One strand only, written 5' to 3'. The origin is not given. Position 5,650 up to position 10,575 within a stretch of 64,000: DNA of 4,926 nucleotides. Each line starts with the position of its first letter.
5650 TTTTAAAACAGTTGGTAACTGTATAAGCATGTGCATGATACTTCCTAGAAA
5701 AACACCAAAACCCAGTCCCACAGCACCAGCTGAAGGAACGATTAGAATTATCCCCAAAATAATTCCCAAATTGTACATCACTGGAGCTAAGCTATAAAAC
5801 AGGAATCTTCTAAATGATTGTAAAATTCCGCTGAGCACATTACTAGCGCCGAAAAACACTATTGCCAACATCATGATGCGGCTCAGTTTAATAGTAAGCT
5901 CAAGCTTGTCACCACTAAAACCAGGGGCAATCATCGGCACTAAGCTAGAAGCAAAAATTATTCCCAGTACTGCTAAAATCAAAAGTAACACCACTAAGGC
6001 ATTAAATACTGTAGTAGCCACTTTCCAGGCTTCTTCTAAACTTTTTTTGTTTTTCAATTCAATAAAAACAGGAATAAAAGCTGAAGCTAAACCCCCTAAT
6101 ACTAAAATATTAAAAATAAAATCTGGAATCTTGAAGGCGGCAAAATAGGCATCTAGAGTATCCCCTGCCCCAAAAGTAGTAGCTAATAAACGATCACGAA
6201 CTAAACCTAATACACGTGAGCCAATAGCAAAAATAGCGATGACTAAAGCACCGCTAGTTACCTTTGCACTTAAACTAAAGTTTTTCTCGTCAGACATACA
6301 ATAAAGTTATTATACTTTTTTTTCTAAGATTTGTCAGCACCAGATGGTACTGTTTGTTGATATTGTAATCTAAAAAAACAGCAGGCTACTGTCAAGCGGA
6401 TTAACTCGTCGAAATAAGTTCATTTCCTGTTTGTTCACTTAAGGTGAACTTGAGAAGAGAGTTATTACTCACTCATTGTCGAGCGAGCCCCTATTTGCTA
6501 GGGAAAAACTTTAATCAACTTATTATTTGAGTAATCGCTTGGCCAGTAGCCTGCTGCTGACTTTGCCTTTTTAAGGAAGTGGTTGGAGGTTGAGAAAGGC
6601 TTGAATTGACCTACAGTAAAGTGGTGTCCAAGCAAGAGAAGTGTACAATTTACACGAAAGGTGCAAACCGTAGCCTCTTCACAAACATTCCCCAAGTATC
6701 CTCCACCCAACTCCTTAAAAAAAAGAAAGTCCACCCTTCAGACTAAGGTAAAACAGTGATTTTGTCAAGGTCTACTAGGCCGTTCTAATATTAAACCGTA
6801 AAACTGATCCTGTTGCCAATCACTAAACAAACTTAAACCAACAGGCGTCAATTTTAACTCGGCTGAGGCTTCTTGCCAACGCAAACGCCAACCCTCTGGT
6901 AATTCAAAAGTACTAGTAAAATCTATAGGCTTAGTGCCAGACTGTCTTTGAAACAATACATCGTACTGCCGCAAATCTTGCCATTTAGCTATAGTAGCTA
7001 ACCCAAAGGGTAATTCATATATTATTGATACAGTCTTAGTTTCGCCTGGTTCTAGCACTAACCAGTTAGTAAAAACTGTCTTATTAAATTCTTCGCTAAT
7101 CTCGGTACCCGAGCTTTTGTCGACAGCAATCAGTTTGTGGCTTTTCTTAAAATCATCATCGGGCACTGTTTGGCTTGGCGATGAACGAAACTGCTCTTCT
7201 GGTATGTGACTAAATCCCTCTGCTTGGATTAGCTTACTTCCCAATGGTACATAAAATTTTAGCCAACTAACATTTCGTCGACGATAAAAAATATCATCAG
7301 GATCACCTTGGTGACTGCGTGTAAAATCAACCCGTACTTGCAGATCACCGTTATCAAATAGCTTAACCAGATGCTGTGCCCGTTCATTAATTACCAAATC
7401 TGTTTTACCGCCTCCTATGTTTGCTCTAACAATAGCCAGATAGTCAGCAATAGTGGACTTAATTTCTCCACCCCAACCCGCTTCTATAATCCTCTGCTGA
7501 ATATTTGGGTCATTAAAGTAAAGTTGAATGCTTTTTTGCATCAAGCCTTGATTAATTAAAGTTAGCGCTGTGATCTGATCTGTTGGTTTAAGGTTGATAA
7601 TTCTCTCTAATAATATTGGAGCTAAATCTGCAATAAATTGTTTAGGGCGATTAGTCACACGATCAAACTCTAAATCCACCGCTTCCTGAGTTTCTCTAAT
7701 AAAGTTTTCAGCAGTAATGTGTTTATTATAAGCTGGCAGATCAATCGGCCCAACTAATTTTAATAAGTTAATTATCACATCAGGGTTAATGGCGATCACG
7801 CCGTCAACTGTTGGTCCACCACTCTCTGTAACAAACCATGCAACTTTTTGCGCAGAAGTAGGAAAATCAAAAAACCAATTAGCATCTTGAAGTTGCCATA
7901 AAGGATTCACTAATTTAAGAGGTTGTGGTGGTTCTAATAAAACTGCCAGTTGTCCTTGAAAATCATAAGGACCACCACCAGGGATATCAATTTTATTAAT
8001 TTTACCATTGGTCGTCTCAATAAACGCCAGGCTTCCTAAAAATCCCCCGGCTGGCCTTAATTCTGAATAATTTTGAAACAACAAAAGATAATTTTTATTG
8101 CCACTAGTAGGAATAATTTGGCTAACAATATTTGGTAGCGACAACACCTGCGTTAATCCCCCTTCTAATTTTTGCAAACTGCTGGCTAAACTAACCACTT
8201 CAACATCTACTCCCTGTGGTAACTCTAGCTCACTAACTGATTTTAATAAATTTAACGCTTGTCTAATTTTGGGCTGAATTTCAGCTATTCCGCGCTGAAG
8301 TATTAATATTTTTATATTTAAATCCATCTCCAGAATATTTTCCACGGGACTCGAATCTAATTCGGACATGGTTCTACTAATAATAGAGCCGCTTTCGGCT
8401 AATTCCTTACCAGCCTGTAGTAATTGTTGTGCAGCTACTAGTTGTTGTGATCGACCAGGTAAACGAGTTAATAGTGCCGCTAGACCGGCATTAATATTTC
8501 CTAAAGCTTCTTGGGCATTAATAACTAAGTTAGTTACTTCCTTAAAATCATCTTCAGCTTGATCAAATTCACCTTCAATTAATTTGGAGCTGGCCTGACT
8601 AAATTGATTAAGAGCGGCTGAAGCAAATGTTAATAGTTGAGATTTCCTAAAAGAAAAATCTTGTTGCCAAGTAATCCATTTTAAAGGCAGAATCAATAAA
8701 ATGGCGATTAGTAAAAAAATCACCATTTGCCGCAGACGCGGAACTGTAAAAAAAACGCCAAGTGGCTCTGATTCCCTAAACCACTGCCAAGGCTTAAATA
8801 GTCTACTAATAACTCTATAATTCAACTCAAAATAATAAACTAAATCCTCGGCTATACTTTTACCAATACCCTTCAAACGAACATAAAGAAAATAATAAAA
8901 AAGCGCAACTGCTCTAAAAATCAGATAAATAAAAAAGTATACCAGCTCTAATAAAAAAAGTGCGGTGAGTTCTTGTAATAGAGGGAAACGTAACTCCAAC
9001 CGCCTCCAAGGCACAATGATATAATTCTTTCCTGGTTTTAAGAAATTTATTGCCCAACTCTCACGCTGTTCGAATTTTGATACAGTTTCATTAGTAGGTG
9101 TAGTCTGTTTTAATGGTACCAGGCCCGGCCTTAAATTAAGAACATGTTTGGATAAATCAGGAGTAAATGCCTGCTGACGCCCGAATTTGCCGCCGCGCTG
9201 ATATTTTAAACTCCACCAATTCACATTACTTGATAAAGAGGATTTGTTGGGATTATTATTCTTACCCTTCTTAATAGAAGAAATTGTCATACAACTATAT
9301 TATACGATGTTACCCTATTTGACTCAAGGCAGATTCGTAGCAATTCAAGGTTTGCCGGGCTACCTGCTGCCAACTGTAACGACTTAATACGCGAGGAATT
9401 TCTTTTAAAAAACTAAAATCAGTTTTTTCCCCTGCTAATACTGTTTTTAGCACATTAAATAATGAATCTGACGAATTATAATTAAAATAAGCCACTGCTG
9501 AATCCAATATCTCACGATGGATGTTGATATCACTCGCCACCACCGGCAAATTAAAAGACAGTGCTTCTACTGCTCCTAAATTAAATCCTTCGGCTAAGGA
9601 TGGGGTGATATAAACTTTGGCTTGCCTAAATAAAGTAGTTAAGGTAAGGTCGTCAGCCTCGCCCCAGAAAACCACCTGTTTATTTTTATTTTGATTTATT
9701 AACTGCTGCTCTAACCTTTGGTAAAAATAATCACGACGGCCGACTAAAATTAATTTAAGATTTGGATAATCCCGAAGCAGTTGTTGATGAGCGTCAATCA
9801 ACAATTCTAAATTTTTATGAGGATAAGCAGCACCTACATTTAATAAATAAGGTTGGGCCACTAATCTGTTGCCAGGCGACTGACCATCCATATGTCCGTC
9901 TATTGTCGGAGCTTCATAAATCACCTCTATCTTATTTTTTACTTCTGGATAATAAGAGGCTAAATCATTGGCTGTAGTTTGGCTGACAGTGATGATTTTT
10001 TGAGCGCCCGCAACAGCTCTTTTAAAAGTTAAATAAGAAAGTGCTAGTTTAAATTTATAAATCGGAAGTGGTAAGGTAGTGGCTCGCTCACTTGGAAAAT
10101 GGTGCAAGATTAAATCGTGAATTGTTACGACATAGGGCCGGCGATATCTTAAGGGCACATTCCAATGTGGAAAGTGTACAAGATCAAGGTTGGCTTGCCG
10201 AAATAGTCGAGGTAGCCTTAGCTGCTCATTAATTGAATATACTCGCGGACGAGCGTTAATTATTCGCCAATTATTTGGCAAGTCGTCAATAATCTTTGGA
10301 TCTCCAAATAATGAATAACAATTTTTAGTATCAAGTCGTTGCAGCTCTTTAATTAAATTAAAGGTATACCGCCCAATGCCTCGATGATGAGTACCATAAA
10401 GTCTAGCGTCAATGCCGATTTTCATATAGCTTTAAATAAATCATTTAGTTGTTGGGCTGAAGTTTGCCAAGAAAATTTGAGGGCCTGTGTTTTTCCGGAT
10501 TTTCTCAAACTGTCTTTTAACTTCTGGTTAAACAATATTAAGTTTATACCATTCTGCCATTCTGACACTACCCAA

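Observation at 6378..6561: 184-nt element closed by a 13-bp perfect inverted repeat in the long spacer between the DUF4012 gene and murJ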

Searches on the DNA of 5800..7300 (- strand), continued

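Call 61: search_with_rna_model(model_id=R2, sources=[window, L082, L086, L087, L090, L091, L106, L092, L093, L096, L098, L099, L100, L101, L102, L104, L108, L109], max_evalue=0.01, make_alignment=true)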
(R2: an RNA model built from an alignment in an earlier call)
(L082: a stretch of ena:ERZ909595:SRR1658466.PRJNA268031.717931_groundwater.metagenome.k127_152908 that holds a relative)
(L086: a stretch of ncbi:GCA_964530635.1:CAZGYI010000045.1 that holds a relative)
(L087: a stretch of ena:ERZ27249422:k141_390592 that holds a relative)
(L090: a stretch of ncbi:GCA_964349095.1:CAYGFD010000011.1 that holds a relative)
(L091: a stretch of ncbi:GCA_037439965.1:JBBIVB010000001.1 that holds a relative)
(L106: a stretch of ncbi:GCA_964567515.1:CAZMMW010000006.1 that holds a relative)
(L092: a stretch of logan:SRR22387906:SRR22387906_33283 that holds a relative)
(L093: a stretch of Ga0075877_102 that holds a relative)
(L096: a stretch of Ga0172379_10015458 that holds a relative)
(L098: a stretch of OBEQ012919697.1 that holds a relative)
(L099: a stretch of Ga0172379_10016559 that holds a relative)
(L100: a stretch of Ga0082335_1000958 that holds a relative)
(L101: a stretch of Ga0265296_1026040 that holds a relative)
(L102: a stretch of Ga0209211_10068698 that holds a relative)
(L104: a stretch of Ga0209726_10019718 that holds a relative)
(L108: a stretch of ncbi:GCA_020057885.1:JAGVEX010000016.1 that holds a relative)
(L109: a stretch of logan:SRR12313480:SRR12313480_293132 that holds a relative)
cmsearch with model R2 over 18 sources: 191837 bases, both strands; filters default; matches with E-value up to 0.01: 9.
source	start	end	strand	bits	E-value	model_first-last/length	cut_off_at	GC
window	6379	6556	-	224.4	1e-48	1-178/178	no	0.42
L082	3810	3985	+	73.4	1.6e-14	1-178/178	no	0.43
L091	3774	3953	+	66.2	6.5e-13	1-178/178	no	0.33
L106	293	468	+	64.2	1.9e-12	1-178/178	no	0.39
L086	3369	3533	+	61.3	8.8e-12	1-178/178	no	0.42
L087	4780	4949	+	57.4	6.5e-11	1-178/178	no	0.39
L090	3777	3942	+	52.3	9.4e-10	1-178/178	no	0.45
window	6379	6556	+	48.6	6.4e-09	1-178/178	no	0.42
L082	3810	3985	-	24.9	0.0015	1-178/178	no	0.43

Alignment A10: 9 matches aligned to the model, 261 columns, each read 5' to 3' on its own strand. Consensus structure (alignment columns), stored with it:
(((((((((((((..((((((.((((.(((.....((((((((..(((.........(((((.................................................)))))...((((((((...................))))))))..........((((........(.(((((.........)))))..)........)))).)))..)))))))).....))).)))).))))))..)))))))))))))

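Call 62: search_with_rna_model(model_id=R2, sources=[window, L082, L086, L087, L090, L091, L106], max_evalue=1e-9, make_alignment=true)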
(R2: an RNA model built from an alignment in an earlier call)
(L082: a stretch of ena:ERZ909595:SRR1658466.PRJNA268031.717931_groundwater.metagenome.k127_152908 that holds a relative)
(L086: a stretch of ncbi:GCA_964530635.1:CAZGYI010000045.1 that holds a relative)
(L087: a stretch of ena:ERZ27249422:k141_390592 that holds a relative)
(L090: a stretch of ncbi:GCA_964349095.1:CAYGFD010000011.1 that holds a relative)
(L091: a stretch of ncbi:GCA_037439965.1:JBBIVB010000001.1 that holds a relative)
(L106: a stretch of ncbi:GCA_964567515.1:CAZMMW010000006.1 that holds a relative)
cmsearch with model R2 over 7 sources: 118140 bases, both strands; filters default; matches with E-value up to 1e-9: 7.
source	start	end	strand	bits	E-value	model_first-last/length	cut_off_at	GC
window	6379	6556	-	224.4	6.1e-49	1-178/178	no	0.42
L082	3810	3985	+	73.4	9.6e-15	1-178/178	no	0.43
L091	3774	3953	+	66.2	4e-13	1-178/178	no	0.33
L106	293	468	+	64.2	1.2e-12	1-178/178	no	0.39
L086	3369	3533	+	61.3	5.4e-12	1-178/178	no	0.42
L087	4780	4949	+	57.4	4e-11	1-178/178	no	0.39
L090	3777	3942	+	52.3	5.8e-10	1-178/178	no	0.45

Alignment A11: 7 matches aligned to the model, 204 columns, each read 5' to 3' on its own strand. Consensus structure (alignment columns), stored with it:
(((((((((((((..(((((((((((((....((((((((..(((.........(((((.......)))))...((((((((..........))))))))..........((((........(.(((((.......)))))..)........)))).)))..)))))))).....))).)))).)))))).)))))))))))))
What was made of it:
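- The A alignment was fitted to a model built from the window's own fold (call 62), which leans the pair counts towards that structure.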

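Call 71: search_dna_similar(query=window:6372-6740:-, collection=phages, mode=distant, max_evalue=0.001, max_rows=5)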
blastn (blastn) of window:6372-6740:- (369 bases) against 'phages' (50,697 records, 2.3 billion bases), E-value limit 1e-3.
No match.

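Call 72: search_dna_similar(query=window:6372-6740:-, collection=plasmids, mode=distant, max_evalue=0.001, max_rows=5)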
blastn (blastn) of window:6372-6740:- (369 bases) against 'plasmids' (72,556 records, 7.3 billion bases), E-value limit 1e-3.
No match.
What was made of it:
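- Tried and rejected: Distant blastn against phages and plasmids found nothing (calls 71, 72).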

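Call 74: search_with_rna_model(model_id=R2, sources=[L110, L111, L112, L113, L114, L115, L116, L117, L118, L119, L120, L121, L122, L123, L124, L125, L126], max_evalue=1)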
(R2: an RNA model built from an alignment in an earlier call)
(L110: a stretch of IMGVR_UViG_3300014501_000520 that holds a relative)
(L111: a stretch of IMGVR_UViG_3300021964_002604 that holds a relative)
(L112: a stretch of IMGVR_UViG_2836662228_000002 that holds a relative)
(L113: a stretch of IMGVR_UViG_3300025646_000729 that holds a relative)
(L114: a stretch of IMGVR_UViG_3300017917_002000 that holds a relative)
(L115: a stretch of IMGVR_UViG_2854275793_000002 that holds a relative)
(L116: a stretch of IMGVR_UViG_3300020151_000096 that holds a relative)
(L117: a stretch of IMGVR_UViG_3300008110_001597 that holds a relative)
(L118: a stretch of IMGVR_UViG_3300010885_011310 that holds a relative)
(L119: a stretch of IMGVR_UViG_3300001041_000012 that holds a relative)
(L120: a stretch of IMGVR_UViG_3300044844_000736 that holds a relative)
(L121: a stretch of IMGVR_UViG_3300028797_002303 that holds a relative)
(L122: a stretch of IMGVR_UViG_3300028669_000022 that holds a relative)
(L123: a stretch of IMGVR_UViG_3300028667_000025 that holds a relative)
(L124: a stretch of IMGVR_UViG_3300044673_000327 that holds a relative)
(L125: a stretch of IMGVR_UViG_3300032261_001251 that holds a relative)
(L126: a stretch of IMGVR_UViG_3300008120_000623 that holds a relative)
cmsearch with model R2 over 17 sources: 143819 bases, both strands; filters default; matches with E-value up to 1: 0.
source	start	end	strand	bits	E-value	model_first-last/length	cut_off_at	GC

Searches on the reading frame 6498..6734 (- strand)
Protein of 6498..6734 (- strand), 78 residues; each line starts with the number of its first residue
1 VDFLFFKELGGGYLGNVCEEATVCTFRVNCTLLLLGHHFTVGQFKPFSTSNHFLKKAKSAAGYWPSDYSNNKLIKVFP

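Call 14: search_protein_families(library=pfam, proteins=[window:6498-6734:-])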
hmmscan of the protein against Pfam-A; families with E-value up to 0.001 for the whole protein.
window:6498-6734:- (78 aa): 0 families

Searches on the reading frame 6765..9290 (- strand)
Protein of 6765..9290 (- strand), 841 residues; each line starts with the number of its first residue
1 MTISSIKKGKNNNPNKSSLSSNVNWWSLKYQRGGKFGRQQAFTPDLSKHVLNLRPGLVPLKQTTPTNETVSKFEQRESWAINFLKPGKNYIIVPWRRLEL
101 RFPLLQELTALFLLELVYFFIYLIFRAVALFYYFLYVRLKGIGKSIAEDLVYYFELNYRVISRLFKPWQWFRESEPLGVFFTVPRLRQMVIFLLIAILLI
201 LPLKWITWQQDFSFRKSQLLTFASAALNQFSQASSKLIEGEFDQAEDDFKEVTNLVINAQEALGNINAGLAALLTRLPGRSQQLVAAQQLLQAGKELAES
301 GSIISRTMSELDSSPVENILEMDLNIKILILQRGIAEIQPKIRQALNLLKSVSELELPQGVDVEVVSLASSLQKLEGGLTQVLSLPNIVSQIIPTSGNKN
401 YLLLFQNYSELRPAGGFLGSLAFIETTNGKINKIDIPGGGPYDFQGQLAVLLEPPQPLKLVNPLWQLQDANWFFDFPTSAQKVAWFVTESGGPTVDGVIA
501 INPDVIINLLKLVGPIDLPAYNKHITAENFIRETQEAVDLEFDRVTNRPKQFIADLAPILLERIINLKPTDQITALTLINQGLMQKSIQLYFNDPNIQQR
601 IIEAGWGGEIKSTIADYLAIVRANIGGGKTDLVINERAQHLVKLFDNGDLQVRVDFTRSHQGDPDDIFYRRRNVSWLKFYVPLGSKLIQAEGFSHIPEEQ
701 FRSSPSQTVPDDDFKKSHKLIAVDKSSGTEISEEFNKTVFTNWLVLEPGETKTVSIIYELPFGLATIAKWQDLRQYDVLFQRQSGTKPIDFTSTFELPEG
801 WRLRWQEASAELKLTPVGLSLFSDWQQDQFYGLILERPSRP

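Call 14: search_protein_families(library=pfam, proteins=[window:6765-9290:-])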
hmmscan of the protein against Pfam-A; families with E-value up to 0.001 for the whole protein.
window:6765-9290:- (841 aa): 1 family
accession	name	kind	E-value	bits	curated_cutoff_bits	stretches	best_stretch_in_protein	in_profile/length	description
PF13196.11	DUF4012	-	3.9e-26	92.7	28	1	397-536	2-141/144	Protein of unknown function (DUF4012)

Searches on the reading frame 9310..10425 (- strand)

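Call 14: search_protein_families(library=pfam, proteins=[window:9310-10425:-])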
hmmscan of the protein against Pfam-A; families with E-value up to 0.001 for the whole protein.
window:9310-10425:- (371 aa): 5 families
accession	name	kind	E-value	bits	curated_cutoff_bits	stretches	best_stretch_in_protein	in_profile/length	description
PF00534.26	Glycos_transf_1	-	1.6e-23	83.5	26.4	1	191-335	15-161/172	Glycosyl transferases group 1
PF13692.12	Glyco_trans_1_4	-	1e-20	74.9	27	1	192-312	2-120/142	Glycosyl transferases group 1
PF13439.12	Glyco_transf_4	-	2.7e-15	57.2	28.5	1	16-170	3-163/170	Glycosyltransferase Family 4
PF20706.3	GT4-conflict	-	3.7e-11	43.1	26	1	138-299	144-312/385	Family 4 Glycosyltransferase in conflict systems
PF13579.12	Glyco_trans_4_4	-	4.4e-05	24.3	29.7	1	60-169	49-155/158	Glycosyl transferase 4-like domain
